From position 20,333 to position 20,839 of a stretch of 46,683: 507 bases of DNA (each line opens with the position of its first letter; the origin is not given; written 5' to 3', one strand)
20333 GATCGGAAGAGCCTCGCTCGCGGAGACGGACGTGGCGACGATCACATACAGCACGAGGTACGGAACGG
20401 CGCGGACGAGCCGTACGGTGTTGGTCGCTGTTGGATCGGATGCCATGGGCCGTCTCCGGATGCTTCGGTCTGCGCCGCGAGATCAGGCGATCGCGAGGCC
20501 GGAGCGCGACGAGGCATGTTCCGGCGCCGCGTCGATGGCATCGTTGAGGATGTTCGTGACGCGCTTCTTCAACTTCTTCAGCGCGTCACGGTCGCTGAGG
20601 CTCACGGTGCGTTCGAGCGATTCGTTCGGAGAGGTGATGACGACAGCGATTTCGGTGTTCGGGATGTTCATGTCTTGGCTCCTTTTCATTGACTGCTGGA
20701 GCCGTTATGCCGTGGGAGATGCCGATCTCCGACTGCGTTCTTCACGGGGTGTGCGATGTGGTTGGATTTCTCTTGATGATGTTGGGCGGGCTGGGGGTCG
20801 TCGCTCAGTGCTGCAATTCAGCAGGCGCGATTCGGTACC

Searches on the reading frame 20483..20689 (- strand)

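Call 39: search_protein_families(library=pfam, proteins=[window:20483-20689:-], max_evalue=0.01)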
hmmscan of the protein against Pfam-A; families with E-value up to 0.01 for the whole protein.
window:20483-20689:- (68 aa): 1 family
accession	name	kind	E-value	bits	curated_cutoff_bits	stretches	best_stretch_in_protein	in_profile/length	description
PF23742.1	VBS_C3G9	-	0.00057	20.4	27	1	18-62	47-91/120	C3G9 VBS-like domain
